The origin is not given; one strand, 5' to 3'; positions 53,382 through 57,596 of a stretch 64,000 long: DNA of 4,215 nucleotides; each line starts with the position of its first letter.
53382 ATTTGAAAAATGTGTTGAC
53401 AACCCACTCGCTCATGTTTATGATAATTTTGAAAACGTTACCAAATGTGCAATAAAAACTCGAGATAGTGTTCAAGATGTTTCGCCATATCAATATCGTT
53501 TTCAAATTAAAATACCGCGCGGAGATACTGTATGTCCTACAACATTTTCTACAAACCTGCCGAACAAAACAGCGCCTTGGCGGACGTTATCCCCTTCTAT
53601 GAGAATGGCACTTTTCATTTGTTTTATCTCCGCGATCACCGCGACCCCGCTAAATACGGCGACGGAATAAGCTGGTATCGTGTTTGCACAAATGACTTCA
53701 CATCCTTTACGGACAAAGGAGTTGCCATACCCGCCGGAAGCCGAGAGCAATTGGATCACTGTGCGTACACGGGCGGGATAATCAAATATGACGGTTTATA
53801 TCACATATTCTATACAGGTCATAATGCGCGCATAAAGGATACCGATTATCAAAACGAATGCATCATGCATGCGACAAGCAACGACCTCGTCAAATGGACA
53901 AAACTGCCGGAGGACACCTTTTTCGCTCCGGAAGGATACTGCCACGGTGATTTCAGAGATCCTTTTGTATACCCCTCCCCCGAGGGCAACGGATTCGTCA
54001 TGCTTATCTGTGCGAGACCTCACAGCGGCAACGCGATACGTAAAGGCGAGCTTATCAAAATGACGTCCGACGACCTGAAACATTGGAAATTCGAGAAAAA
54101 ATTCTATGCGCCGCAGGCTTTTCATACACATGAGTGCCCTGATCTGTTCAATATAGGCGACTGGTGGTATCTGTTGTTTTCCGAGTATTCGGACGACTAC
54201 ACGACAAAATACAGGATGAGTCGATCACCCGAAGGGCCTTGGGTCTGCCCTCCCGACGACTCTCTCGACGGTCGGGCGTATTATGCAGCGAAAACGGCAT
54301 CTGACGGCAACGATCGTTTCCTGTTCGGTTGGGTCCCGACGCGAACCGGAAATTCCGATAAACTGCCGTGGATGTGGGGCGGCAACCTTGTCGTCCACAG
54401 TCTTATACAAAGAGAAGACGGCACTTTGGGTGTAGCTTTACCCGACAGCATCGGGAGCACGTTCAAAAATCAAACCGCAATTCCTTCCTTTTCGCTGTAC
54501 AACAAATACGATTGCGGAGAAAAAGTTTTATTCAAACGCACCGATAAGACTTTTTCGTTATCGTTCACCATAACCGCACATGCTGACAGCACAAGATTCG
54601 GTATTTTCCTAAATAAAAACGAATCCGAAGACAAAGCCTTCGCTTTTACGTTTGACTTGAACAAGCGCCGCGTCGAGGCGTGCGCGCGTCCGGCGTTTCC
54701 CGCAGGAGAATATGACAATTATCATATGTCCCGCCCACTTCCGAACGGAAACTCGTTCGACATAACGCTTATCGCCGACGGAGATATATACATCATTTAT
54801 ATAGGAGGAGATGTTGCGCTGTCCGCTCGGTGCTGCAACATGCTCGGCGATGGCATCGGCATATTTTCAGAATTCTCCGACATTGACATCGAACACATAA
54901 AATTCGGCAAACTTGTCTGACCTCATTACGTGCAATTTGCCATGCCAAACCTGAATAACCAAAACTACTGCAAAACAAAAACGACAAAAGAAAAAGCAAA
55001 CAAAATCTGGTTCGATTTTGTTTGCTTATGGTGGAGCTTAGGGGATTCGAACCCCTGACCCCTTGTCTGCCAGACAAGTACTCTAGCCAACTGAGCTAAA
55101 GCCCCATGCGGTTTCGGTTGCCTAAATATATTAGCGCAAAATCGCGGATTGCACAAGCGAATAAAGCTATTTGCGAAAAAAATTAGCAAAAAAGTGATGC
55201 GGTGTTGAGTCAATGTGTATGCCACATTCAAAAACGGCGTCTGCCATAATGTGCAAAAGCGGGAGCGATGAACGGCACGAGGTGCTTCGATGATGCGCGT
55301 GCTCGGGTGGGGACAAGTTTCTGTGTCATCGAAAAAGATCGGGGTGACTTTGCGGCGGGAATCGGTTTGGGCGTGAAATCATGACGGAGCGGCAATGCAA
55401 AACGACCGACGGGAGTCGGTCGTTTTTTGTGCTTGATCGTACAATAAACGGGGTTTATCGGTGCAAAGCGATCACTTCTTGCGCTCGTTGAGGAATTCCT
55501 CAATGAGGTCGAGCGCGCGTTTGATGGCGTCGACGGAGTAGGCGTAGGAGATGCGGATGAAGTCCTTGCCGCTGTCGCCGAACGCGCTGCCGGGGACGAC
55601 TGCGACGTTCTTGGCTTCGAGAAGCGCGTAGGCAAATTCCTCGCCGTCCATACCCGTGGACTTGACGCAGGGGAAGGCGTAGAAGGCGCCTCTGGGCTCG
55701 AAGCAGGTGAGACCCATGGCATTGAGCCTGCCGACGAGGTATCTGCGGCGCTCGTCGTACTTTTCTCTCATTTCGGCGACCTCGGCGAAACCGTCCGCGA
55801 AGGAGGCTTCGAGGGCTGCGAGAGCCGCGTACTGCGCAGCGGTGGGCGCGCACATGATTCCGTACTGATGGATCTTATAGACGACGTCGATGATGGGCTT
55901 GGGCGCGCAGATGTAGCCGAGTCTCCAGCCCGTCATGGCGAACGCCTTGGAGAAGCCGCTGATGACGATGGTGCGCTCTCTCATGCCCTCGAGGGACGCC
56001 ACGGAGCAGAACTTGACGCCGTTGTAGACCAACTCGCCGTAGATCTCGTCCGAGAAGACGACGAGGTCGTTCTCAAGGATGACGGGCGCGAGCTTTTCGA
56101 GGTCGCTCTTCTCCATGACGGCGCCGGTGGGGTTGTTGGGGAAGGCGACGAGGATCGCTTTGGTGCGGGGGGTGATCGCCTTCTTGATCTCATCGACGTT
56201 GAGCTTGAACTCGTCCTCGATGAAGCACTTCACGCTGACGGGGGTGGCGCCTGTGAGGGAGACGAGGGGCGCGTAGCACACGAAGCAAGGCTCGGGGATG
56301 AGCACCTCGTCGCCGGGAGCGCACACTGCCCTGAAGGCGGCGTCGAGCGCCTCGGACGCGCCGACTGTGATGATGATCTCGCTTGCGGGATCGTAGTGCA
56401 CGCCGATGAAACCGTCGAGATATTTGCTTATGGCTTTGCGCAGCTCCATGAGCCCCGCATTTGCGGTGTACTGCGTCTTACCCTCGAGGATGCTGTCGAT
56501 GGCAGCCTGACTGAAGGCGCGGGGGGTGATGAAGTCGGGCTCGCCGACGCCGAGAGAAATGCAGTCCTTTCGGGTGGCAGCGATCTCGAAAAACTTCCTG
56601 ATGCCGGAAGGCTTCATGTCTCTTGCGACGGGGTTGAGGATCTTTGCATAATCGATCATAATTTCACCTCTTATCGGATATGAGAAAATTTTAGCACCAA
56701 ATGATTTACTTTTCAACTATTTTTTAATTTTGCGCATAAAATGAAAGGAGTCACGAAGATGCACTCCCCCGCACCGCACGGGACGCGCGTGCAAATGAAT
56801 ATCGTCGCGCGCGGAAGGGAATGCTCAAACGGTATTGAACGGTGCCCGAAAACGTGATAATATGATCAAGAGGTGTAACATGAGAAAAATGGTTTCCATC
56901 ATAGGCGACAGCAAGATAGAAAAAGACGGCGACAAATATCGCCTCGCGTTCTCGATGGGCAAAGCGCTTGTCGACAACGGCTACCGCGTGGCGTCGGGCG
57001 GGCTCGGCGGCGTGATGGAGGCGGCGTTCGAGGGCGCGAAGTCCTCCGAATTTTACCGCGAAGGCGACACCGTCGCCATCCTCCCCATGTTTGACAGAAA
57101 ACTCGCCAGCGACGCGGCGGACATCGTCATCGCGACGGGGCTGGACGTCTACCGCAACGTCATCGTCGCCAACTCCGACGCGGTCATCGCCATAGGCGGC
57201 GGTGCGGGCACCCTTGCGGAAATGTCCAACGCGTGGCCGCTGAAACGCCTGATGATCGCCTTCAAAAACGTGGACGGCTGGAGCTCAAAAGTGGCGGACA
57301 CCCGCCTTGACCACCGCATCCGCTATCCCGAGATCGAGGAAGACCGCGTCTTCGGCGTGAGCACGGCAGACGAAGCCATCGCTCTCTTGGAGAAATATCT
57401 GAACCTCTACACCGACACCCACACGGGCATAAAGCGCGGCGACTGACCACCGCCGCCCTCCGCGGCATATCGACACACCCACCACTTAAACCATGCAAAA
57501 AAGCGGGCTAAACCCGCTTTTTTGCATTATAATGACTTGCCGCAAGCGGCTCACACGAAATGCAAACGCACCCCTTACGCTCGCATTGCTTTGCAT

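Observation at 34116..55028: ~21-kb lower-G+C carbohydrate-utilisation island wedged between the 3' ends of two tRNA genes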

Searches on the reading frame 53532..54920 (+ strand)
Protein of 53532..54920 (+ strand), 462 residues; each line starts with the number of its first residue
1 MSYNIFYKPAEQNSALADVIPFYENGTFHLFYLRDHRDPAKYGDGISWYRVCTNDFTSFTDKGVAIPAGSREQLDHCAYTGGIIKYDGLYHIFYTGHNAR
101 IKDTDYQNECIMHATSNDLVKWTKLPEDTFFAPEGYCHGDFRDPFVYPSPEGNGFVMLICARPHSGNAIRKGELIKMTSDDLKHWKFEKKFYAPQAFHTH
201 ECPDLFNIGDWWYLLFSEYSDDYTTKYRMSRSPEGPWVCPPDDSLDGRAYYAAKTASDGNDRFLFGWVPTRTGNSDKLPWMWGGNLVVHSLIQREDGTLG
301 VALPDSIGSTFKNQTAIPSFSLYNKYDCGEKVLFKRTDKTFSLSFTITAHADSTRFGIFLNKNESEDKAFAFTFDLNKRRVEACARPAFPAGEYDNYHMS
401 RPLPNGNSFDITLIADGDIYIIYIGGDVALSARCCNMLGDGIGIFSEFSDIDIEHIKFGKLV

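Call 5: search_protein_families(library=pfam, proteins=[window:53532-54920:+])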
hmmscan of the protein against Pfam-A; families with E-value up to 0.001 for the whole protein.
window:53532-54920:+ (462 aa): 3 families
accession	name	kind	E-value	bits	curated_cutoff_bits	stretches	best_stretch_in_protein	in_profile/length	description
PF00251.26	Glyco_hydro_32N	-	1.9e-31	110.2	22.1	1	21-284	15-286/307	Glycosyl hydrolases family 32 N-terminal domain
PF04616.20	Glyco_hydro_43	-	3.3e-09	37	32.2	1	54-241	41-225/288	Glycosyl hydrolases family 43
PF16346.12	GH32_BT1760-like_C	-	6e-05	23.5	31.4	1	329-454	43-172/176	GH32, BT1760-like, C-terminal domain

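Call 8: search_solved_structures(query=window:53532-54920:+, max_evalue=0.001)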
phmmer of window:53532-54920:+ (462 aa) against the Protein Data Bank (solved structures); distinct sequences matched with E-value up to 0.001: 10.
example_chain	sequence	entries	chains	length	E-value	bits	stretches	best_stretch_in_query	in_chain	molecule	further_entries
6r3r_A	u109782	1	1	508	2.6e-55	191.2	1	3-437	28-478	Glycoside hydrolase family 32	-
8a9y_E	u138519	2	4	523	3.4e-55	190.9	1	3-437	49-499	Glycoside hydrolase family 32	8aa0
7znr_A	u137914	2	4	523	1.4e-54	188.8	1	3-437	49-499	Sucrose-6-phosphate hydrolase | Glycoside hydrolase family 32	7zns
6r3u_A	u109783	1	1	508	1.8e-54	188.5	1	3-437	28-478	Glycoside hydrolase family 32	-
8aa2_E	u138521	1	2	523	2.7e-54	187.9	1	3-437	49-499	Glycoside hydrolase family 32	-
1uyp_A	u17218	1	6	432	2.2e-18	69.5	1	75-288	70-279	BETA-FRUCTOSIDASE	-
1w2t_A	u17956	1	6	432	6.7e-18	67.8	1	75-288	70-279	BETA FRUCTOSIDASE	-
6num_A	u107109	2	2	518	4.4e-08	35.4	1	22-370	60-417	Beta-fructofuranosidase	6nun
9fj8_A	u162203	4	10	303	1.1e-07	34.1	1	13-124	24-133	1,2-beta-oligomannan phosphorylase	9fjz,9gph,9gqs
8i12_A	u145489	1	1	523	0.00018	23.6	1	21-208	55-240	Glycosyl hydrolase family 32 exo-inulinase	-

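Call 45: search_protein_families(library=ncbifam, proteins=[window:53532-54920:+], max_evalue=0.00001)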
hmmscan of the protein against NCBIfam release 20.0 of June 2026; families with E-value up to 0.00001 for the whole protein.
window:53532-54920:+ (462 aa): 3 families
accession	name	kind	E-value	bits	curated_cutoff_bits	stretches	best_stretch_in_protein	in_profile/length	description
TIGR01322.1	scrB_fam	subfamily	7.3e-21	74.4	356.4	1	23-433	34-443/447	sucrose-6-phosphate hydrolase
NF041092.1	beta-fruc_BfrA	equivalog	2.8e-18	65.9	900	1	23-290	23-281/433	beta-fructosidase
NF052550.1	BManbPhaseBMBP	equivalog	1.1e-07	31.6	450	1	15-124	25-132/296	beta-1,2-mannobiose phosphorylase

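Call 87: search_solved_structures(query=window:53532-54917:+, max_evalue=1e-40, show_alignments=2)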
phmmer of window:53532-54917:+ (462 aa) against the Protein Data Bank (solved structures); distinct sequences matched with E-value up to 1e-40: 5.
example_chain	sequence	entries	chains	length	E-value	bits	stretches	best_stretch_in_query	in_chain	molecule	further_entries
6r3r_A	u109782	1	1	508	2.6e-55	191.2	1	3-437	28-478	Glycoside hydrolase family 32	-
8a9y_E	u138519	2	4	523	3.4e-55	190.9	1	3-437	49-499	Glycoside hydrolase family 32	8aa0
7znr_A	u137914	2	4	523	1.4e-54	188.8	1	3-437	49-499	Sucrose-6-phosphate hydrolase | Glycoside hydrolase family 32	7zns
6r3u_A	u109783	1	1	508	1.8e-54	188.5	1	3-437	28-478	Glycoside hydrolase family 32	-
8aa2_E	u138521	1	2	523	2.7e-54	187.9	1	3-437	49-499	Glycoside hydrolase family 32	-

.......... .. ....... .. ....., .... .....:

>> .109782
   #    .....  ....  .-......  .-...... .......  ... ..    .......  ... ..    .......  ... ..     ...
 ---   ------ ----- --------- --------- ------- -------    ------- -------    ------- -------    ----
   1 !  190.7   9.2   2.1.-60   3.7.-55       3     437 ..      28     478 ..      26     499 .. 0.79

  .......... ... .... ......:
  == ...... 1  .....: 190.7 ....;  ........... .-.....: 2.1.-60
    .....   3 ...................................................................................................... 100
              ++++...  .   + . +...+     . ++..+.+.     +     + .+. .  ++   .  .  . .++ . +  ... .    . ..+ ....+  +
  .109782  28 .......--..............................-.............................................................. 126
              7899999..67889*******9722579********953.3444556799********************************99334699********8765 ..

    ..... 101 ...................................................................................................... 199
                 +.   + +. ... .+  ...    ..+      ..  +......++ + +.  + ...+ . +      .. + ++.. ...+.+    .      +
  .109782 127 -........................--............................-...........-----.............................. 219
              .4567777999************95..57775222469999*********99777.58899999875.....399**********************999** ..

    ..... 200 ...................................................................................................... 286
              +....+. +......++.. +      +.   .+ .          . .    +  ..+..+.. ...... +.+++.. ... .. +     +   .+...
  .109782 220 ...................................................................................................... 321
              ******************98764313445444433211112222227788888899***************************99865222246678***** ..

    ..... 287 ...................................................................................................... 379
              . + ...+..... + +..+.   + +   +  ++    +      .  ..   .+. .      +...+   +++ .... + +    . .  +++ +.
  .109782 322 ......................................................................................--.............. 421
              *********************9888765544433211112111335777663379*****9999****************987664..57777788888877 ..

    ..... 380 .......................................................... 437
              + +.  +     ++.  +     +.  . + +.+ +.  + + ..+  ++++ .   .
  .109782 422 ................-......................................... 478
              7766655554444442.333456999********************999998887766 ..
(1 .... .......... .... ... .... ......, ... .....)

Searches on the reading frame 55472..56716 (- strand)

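Call 12: search_protein_families(library=pfam, proteins=[window:55472-56716:-])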
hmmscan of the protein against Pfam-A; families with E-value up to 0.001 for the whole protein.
window:55472-56716:- (414 aa): 4 families
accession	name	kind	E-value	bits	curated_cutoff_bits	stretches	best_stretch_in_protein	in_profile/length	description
PF00155.27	Aminotran_1_2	-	2.5e-75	254.4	19.7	1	50-403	1-359/361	Aminotransferase class I and II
PF01041.23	DegT_DnrJ_EryC1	-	1.1e-10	41.7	19.8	1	115-223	43-145/360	DegT/DnrJ/EryC1/StrS aminotransferase family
PF00266.25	Aminotran_5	-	3.9e-07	29.8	21.5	1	100-210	52-165/371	Aminotransferase class-V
PF01053.26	Cys_Met_Meta_PP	-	4e-05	22.8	27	1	121-224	77-174/381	Cys/Met metabolism PLP-dependent enzyme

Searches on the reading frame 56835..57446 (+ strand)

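Call 12: search_protein_families(library=pfam, proteins=[window:56835-57446:+])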
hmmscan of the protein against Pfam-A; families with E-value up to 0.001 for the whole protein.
window:56835-57446:+ (203 aa): 2 families
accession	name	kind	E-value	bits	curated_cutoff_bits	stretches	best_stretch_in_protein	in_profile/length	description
PF18306.6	LDcluster4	-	8e-27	94.1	26.3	1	19-149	3-125/151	SLOG cluster4 family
PF03641.19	Lysine_decarbox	-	7.3e-05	23.4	27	1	79-140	15-79/131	Possible lysine decarboxylase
